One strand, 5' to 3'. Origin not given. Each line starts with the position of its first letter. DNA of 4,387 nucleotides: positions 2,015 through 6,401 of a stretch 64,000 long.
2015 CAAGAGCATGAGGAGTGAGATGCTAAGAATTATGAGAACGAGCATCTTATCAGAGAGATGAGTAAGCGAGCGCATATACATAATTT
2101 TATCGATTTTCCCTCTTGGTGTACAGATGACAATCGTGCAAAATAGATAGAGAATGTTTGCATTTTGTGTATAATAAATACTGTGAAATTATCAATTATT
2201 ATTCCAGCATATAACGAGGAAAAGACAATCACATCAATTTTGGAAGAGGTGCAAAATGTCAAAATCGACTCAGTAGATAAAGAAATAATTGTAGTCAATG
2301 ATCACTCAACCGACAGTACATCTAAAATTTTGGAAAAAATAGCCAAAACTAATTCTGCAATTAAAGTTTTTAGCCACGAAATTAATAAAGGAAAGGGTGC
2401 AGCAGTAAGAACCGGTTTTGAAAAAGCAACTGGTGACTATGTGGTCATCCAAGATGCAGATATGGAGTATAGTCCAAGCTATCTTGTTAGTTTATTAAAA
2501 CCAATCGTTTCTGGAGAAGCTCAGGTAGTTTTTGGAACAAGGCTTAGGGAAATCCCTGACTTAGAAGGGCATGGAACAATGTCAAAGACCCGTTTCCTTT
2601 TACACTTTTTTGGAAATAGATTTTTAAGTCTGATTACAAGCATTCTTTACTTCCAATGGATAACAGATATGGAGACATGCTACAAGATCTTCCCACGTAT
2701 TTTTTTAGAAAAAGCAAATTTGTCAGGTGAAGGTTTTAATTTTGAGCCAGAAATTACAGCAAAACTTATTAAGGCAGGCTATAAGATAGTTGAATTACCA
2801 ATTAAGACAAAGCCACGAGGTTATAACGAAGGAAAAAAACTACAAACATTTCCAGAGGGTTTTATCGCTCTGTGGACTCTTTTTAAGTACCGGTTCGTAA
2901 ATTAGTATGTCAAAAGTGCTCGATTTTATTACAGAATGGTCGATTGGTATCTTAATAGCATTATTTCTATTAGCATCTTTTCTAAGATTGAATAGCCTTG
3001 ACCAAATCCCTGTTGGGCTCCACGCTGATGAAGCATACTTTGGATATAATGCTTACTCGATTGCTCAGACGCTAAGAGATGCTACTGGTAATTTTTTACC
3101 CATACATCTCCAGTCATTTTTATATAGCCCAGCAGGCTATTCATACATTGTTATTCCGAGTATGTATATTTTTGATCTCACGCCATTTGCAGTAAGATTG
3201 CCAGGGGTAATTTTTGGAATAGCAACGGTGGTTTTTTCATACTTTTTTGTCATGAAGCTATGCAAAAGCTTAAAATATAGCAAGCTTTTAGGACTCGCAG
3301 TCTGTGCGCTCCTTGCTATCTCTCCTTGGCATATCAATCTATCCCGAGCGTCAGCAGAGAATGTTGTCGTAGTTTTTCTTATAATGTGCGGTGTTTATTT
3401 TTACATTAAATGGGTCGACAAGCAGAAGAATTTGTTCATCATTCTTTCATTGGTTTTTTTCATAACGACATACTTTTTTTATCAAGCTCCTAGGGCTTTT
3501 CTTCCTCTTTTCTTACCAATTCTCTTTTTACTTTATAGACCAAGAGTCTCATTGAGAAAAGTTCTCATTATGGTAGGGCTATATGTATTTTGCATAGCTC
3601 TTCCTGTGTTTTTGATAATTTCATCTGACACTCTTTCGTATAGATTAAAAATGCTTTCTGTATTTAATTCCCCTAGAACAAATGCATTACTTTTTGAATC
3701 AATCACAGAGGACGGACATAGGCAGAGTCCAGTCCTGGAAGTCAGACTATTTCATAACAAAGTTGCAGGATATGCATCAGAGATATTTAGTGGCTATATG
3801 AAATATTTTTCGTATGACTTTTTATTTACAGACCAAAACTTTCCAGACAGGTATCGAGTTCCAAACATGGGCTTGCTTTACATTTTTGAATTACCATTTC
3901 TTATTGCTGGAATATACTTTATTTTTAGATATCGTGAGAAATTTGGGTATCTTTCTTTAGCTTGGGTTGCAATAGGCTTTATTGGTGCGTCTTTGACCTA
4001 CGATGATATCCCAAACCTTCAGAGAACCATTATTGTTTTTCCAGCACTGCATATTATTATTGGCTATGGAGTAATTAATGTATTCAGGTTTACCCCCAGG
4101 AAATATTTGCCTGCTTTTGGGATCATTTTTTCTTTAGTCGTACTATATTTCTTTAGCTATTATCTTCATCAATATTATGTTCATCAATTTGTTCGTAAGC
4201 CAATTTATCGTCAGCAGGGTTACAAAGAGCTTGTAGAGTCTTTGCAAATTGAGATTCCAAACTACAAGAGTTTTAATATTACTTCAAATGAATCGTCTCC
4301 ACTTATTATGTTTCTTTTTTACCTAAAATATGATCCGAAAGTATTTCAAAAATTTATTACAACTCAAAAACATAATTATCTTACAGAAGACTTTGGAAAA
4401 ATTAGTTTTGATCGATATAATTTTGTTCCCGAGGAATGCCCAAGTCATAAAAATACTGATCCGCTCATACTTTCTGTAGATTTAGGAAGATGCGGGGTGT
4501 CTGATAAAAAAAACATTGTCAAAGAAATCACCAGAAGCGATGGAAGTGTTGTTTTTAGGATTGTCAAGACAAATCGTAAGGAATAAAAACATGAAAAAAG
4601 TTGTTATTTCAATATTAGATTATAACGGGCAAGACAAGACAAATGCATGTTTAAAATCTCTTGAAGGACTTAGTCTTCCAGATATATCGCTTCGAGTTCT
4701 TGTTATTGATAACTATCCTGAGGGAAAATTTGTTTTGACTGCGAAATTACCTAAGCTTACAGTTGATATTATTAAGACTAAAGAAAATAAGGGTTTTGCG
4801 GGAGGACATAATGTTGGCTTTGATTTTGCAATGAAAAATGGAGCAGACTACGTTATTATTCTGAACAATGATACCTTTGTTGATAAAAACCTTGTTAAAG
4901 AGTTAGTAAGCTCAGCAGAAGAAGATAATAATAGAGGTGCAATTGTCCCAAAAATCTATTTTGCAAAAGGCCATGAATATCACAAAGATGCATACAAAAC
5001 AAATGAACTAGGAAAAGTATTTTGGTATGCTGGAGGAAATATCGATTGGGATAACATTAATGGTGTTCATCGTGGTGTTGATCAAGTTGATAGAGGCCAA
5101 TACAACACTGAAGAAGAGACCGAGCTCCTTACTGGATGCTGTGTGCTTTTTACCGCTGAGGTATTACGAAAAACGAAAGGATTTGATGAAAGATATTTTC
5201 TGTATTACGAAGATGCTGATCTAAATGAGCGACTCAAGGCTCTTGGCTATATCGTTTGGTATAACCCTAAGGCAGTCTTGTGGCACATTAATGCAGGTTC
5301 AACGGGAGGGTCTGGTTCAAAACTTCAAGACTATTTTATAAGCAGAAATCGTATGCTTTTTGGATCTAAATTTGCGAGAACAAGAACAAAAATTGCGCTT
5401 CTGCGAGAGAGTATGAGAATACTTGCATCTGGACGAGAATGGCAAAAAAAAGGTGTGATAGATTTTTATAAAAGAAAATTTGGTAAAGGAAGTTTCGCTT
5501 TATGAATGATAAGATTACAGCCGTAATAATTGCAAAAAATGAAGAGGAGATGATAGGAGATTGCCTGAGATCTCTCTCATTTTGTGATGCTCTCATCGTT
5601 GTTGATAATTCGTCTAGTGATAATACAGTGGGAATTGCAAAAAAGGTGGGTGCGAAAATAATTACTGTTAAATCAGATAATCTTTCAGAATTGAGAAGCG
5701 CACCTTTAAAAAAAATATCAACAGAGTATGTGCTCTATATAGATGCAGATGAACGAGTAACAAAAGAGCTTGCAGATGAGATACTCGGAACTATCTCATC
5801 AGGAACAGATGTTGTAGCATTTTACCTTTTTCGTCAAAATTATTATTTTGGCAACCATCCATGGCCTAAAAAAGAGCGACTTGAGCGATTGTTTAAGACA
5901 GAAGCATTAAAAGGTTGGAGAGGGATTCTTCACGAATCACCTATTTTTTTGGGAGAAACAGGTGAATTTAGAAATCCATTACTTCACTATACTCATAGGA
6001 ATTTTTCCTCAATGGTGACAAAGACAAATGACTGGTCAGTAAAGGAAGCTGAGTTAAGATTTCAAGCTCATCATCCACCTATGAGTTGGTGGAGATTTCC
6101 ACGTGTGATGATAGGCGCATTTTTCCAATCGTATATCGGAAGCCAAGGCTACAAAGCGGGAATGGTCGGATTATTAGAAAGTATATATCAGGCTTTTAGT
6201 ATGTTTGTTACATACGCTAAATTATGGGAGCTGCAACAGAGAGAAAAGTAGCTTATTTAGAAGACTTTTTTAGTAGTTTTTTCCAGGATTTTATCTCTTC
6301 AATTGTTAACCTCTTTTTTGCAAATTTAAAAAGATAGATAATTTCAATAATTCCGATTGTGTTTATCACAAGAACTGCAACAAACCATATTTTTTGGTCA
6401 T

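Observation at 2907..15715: Four diverged ArnT/PMT-like GT-C paralogs, three in a head-to-tail tandem array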

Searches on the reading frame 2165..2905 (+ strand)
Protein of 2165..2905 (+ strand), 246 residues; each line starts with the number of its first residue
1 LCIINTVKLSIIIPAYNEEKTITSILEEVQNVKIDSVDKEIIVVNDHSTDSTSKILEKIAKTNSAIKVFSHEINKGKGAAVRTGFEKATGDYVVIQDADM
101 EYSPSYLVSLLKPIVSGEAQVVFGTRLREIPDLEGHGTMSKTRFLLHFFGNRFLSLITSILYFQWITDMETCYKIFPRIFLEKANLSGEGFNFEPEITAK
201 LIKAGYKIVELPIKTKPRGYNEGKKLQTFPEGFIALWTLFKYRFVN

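Call 9: search_protein_families(library=pfam, proteins=[window:2165-2905:+], max_evalue=0.001)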
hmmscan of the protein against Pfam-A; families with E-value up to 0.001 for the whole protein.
window:2165-2905:+ (246 aa): 3 families
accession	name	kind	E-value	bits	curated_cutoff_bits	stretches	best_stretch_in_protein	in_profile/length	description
PF00535.33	Glycos_transf_2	-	1.7e-34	119.6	23.3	1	10-142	1-131/168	Glycosyl transferase family 2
PF10111.15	Glyco_tranf_2_2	-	3.3e-10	40.4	27.3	1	10-114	1-106/276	Glycosyltransferase like family 2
PF13641.12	Glyco_tranf_2_3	-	4.3e-10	40.4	27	1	9-116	3-112/230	Glycosyltransferase like family 2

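Call 17: search_solved_structures(query=window:2165-2905:+, max_evalue=0.001)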
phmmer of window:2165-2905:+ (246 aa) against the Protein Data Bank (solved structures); distinct sequences matched with E-value up to 0.001: 35.
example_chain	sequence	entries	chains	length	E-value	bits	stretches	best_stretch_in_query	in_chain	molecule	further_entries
5mlz_A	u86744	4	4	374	1.8e-15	60.4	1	5-129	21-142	Dolichol monophosphate mannose synthase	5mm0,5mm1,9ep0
2z87_A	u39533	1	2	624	6.3e-13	52.1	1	9-105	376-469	Chondroitin synthase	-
2z86_A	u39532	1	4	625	6.3e-13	52.1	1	9-105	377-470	Chondroitin synthase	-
6p61_A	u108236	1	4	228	6.4e-13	52.1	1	9-115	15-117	Glycosyltransferase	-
9jma_A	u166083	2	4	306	4e-12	49.5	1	9-123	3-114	GalNAc(5)-diNAcBac-PP-undecaprenol beta-1,3-glucosyltransferase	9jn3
5hea_A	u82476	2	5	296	1.4e-11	47.7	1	8-118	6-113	Putative glycosyltransferase (GalT1)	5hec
5ekp_C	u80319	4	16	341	4.4e-11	46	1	6-126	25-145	Uncharacterized glycosyltransferase sll0501 | Glycosyltransferase sll0501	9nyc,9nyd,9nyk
5eke_A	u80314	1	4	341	4.4e-11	46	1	6-126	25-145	Uncharacterized glycosyltransferase sll0501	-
9nye_A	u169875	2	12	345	4.6e-11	46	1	6-126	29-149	Glycosyltransferase sll0501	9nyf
9hwj_A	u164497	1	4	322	1.6e-10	44.2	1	7-114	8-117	Undecaprenyl-phosphate 4-deoxy-4-formamido-L-arabinose transferase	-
3bcv_A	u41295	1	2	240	2.4e-10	43.6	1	8-185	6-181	Putative glycosyltransferase protein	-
9bhc_C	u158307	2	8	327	4.3e-10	42.8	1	8-113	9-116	Undecaprenyl-phosphate 4-deoxy-4-formamido-L-arabinose transferase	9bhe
5tze_C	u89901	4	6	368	4.6e-10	42.7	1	8-100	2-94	Glycosyl transferase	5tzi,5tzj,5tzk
8vxh_A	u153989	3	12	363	5.6e-10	42.4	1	8-113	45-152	Undecaprenyl-phosphate 4-deoxy-4-formamido-L-arabinose transferase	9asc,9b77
5tz8_A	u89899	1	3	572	1e-09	41.6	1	8-100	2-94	Glycosyl transferase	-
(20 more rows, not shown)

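Call 44: search_protein_families(library=ncbifam, proteins=[window:2165-2905:+], max_evalue=0.001)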
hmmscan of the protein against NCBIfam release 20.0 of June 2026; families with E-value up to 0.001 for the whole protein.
window:2165-2905:+ (246 aa): 26 families (the best 25 are shown)
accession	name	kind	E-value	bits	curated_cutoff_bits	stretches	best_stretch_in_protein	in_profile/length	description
TIGR04182.1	glyco_TIGR04182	equivalog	1.7e-34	119.6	325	1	9-242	2-217/293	S-layer glycoprotein N-glycosyltransferase AglJ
NF047588.1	GlcsyltransPgfSStrep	equivalog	6.7e-21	74.8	500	1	8-129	2-124/308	glycosyltransferase PgfS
TIGR03937.1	PgaC_IcaA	equivalog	1.5e-19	70.3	422.3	1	8-103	46-139/407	poly-beta-1,6-N-acetyl-D-glucosamine synthase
NF041875.1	EPS_EpsD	equivalog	4.1e-18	65.9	370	1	9-125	1-115/325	exopolysaccharide biosynthesis glycosyltransferase EpsD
NF007482.0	PRK10073.1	equivalog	5.8e-18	65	423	1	6-111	5-107/334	glycosyltransferase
NF058614.1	PPMAGASynPpgS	equivalog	1.5e-17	63.8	370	1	11-223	4-204/226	polyprenyl-phospho-N-acetylgalactosaminyl synthase PpgS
NF010496.0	PRK13915.1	equivalog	7.5e-16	58.1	262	1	7-119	31-148/307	glucosyl-3-phosphoglycerate synthase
NF047683.1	TeichurnBiosyTuaG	equivalog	3.9e-15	56.2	400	1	8-108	7-105/252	teichuronic acid biosynthesis protein TuaG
NF007986.1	PRK10714.1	equivalog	6.2e-15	55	529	1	7-126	6-125/316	undecaprenyl-phosphate 4-deoxy-4-formamido-L-arabinose transferase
TIGR04283.1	glyco_like_mftF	equivalog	1e-14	54.6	182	1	9-126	1-110/221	TIGR04283 family arsenosugar biosynthesis glycosyltransferase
NF041391.1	DPhHxTase_Halo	equivalog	1e-14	54.1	375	1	15-218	3-186/213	dolichyl-phosphate hexose transferase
NF050050.1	ProtGlycPglI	equivalog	2.7e-13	50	500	1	8-155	3-158/306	GalNAc(5)-diNAcBac-PP-undecaprenol beta-1,3-glucosyltransferase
TIGR03965.1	mycofact_glyco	equivalog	4.1e-12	45.7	280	1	8-122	75-187/467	mycofactocin biosynthesis glycosyltransferase MftF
NF038302.1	EPS_HpsE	equivalog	5.2e-12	45.4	300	1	8-109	2-106/307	hormogonium polysaccharide biosynthesis glycosyltransferase HpsE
TIGR03111.1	glyc2_xrt_Gpos1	hypoth_equivalog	1.7e-11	43.6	363.95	1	8-101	50-143/439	TIGR03111 family XrtG-associated glycosyltransferase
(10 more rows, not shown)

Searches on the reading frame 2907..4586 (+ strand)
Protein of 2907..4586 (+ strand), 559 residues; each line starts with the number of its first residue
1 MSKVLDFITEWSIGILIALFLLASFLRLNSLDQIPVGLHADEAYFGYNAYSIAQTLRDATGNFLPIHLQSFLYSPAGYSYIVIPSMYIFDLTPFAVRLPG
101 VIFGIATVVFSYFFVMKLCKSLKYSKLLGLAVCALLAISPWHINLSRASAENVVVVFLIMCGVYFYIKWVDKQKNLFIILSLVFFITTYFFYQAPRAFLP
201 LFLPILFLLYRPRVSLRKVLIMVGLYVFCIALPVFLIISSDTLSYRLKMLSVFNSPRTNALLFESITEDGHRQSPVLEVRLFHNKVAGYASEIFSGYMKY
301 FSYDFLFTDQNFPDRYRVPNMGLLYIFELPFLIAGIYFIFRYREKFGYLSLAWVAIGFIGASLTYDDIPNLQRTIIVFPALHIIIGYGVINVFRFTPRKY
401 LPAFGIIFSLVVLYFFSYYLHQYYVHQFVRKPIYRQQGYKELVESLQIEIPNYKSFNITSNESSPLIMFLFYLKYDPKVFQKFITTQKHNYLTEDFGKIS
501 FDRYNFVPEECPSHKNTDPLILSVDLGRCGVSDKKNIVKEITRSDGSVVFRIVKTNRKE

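Call 4: search_protein_families(library=pfam, proteins=[window:2907-4586:+], max_evalue=0.01)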
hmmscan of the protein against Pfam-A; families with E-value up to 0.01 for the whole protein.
window:2907-4586:+ (559 aa): 3 families
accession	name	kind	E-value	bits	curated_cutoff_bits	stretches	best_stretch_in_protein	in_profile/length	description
PF02366.24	PMT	-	4.5e-05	23.6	22.7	1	18-172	2-157/245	Dolichyl-phosphate-mannose-protein mannosyltransferase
PF13231.12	PMT_2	-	0.0008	20.1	26.1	1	76-234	4-157/160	Dolichyl-phosphate-mannose-protein mannosyltransferase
PF03779.20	SPW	-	0.0033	18.3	31.5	1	81-157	14-85/93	SPW repeat domain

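Call 5: search_protein_families(library=ncbifam, proteins=[window:2907-4586:+], max_evalue=0.01)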
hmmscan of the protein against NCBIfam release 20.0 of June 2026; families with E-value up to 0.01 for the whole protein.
window:2907-4586:+ (559 aa): 1 family
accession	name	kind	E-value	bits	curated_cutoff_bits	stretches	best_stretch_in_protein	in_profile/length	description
TIGR03663.1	TIGR03663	subfamily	2.2e-07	30.3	126.25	1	15-185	3-156/435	flippase activity-associated protein Agl23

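Call 12: search_solved_structures(query=A1, max_evalue=1, show_alignments=2)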
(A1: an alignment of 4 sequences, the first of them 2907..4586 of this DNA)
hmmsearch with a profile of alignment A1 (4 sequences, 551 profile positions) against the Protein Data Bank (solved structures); distinct sequences matched with E-value up to 1: 0.

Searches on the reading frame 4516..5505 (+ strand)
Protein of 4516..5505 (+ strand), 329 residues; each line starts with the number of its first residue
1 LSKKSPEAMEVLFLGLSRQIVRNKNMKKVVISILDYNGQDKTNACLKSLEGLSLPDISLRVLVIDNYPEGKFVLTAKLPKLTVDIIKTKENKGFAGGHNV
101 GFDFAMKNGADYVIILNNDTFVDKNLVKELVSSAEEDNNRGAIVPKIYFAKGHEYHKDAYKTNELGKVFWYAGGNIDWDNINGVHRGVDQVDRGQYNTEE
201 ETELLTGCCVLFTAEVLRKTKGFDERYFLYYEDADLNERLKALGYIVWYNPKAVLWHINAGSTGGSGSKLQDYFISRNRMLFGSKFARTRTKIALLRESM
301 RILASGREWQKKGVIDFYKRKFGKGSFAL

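Call 9: search_protein_families(library=pfam, proteins=[window:4516-5505:+], max_evalue=0.001)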
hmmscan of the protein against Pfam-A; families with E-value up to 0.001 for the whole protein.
window:4516-5505:+ (329 aa): 3 families
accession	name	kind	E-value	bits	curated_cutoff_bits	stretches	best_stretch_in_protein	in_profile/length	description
PF00535.33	Glycos_transf_2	-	3e-08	34.2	23.3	1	36-163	7-131/168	Glycosyl transferase family 2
PF13632.12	Glyco_trans_2_3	-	1.7e-05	25.2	27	0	206-288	73-149/198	Glycosyl transferase family group 2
PF13641.12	Glyco_tranf_2_3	-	6.6e-05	23.5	27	1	107-279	86-226/230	Glycosyltransferase like family 2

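Call 44: search_protein_families(library=ncbifam, proteins=[window:4516-5505:+], max_evalue=0.001)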
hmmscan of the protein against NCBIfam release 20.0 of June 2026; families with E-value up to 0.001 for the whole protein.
window:4516-5505:+ (329 aa): 8 families
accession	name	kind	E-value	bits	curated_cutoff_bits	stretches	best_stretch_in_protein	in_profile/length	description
TIGR01556.1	rhamnosyltran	subfamily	2.2e-16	59.9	200.55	2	53-148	16-113/281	rhamnosyltransferase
TIGR03965.1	mycofact_glyco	equivalog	3.9e-10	39.2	280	1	205-257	229-280/467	mycofactocin biosynthesis glycosyltransferase MftF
TIGR03937.1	PgaC_IcaA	equivalog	5.6e-08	32.2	422.3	1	21-143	39-159/407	poly-beta-1,6-N-acetyl-D-glucosamine synthase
NF041875.1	EPS_EpsD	equivalog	9.2e-08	31.8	370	0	185-258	137-207/325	exopolysaccharide biosynthesis glycosyltransferase EpsD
NF038299.1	EPS_HpsN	equivalog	1.8e-07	30.4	425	1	104-265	75-227/317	hormogonium polysaccharide biosynthesis glycosyltransferase HpsN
TIGR03111.1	glyc2_xrt_Gpos1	hypoth_equivalog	1.3e-05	24.2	363.95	1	23-144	45-166/439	TIGR03111 family XrtG-associated glycosyltransferase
TIGR04283.1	glyco_like_mftF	equivalog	2.1e-05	24.3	182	0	209-250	140-179/221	TIGR04283 family arsenosugar biosynthesis glycosyltransferase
NF050113.1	gal_furan_GlfT1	equivalog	7.5e-05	22.2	330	1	59-138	29-109/290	galactofuranosyltransferase GlfT1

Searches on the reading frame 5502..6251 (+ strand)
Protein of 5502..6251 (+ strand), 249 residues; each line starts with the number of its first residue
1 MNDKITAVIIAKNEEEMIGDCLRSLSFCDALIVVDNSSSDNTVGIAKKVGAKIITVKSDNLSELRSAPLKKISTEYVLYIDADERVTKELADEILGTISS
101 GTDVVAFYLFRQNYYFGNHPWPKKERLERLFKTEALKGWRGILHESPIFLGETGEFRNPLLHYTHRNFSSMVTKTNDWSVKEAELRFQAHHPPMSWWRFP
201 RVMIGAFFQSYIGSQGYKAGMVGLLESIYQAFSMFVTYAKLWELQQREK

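Call 9: search_protein_families(library=pfam, proteins=[window:5502-6251:+], max_evalue=0.001)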
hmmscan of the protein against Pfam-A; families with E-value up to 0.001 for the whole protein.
window:5502-6251:+ (249 aa): 2 families
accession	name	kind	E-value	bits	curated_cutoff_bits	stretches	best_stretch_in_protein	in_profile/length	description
PF00535.33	Glycos_transf_2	-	2.6e-14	53.9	23.3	1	7-137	2-144/168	Glycosyl transferase family 2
PF13704.12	Glyco_tranf_2_4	-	0.00015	22.6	27.5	1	12-87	1-85/98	Glycosyl transferase family 2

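Call 44: search_protein_families(library=ncbifam, proteins=[window:5502-6251:+], max_evalue=0.001)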
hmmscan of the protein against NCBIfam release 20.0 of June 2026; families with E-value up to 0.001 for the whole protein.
window:5502-6251:+ (249 aa): 7 families
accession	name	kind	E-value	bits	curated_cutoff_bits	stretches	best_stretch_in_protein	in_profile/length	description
TIGR04182.1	glyco_TIGR04182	equivalog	3.1e-10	39.9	325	1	5-103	2-103/293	S-layer glycoprotein N-glycosyltransferase AglJ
TIGR04195.1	S_glycosyl_SunS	equivalog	1.8e-07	30.4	350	1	4-89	58-146/421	SunS family peptide S-glycosyltransferase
TIGR04283.1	glyco_like_mftF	equivalog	2e-07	30.8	182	1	7-107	3-107/221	TIGR04283 family arsenosugar biosynthesis glycosyltransferase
NF010496.0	PRK13915.1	equivalog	1.6e-06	27.5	262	1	3-68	31-102/307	glucosyl-3-phosphoglycerate synthase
NF041391.1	DPhHxTase_Halo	equivalog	3.9e-06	26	375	1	13-106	5-101/213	dolichyl-phosphate hexose transferase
TIGR03469.1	HpnB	hypoth_equivalog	0.00011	21.3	379.25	1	4-63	45-107/386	hopene-associated glycosyltransferase HpnB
NF007482.0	PRK10073.1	equivalog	0.00019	20.6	423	1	4-97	7-109/334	glycosyltransferase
